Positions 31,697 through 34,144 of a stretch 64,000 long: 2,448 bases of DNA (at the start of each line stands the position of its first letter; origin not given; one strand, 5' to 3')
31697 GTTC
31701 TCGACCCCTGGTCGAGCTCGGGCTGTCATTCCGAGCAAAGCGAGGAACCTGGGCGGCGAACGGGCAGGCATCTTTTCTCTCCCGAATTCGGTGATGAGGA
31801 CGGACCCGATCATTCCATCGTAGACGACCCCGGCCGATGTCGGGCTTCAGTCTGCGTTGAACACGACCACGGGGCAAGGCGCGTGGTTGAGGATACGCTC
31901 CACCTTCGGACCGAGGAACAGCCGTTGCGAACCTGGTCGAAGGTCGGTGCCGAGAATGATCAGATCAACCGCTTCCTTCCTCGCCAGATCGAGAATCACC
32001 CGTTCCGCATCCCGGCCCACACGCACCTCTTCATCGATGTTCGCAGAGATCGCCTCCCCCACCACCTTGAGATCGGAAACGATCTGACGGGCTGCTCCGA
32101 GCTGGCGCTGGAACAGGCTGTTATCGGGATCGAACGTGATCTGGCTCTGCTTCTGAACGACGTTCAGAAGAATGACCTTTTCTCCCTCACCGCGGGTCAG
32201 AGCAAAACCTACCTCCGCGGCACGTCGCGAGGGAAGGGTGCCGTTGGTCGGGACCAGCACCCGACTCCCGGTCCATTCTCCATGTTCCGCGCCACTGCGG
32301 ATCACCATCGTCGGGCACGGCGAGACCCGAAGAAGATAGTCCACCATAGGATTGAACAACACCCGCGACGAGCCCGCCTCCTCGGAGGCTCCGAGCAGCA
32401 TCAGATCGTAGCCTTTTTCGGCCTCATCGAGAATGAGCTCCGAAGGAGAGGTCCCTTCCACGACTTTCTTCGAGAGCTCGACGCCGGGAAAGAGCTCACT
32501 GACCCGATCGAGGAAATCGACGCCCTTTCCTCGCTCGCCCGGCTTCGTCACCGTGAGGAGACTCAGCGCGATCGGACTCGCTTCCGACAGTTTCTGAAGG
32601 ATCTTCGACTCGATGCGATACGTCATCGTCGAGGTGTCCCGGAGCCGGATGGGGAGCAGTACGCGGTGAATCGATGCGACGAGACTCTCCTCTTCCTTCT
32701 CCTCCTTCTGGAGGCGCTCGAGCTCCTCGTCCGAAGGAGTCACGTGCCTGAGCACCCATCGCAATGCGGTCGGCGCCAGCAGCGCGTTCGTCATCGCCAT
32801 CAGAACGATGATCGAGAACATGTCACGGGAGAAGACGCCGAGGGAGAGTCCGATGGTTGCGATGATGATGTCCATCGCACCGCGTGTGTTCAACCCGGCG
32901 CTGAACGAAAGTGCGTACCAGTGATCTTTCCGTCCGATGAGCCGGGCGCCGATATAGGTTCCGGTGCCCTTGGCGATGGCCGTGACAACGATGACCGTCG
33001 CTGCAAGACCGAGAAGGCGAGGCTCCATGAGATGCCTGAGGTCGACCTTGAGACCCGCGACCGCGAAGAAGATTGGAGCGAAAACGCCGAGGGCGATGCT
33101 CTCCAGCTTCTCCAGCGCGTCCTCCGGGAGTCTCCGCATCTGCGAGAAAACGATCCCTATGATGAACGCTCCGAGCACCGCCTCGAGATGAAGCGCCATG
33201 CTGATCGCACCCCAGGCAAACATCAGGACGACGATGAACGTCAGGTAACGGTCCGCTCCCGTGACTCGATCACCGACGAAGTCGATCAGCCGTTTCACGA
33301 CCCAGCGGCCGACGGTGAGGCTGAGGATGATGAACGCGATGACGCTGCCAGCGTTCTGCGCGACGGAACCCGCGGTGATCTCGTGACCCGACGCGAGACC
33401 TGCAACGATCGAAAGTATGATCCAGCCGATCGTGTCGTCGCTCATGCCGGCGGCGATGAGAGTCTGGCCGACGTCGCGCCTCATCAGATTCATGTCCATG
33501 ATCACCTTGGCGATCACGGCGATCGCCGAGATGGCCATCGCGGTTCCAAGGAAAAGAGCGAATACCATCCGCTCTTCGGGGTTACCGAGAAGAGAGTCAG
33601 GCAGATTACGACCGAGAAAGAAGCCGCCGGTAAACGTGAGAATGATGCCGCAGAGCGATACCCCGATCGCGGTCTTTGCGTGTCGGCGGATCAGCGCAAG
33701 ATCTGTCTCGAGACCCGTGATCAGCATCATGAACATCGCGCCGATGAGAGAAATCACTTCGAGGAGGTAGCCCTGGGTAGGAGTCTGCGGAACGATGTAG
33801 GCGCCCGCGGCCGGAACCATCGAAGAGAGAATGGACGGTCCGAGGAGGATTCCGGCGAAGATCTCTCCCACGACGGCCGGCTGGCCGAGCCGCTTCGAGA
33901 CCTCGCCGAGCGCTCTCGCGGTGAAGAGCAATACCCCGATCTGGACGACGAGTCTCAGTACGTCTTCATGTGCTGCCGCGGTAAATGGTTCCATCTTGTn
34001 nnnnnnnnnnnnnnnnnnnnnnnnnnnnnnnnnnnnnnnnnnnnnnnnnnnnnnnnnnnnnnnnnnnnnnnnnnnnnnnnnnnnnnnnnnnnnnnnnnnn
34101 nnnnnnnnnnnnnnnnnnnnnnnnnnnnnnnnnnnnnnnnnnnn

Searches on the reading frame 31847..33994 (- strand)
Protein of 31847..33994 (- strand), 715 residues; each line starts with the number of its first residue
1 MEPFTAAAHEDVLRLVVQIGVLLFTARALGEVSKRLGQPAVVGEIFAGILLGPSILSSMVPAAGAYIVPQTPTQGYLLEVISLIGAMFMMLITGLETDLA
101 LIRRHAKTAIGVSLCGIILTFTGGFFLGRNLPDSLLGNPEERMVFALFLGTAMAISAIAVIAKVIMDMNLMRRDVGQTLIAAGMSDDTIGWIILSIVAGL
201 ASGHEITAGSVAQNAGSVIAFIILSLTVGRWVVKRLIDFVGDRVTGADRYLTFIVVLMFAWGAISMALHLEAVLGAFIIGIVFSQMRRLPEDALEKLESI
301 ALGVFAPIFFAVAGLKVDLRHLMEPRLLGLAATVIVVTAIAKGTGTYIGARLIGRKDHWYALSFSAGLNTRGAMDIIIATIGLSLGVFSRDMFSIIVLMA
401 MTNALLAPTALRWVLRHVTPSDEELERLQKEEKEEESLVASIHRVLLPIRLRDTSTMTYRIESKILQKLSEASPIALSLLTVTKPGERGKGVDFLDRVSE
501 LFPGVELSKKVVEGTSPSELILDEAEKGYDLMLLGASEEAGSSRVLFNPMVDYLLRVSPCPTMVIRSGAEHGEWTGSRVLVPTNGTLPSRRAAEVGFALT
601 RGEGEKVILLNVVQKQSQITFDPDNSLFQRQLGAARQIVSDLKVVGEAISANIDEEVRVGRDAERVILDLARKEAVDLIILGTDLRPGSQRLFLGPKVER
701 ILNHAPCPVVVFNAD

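Call 22: find_encoding_contigs(protein=window:31847-33994:-, flank=500, max_places=3)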
Protein window:31847-33994:- (715 aa): no gene with exactly this product is on record in the collection.

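Call 31: list_cluster_members(proteins=[P0001, window:31847-33994:-])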
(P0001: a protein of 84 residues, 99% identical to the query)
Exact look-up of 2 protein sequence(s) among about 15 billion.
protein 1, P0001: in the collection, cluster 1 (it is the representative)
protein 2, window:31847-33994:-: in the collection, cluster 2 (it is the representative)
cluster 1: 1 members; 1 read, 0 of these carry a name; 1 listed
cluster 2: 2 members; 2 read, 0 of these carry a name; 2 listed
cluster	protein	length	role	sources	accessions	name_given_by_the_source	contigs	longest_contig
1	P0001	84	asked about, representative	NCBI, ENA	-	-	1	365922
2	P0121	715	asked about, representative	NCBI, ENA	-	-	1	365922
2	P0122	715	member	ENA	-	-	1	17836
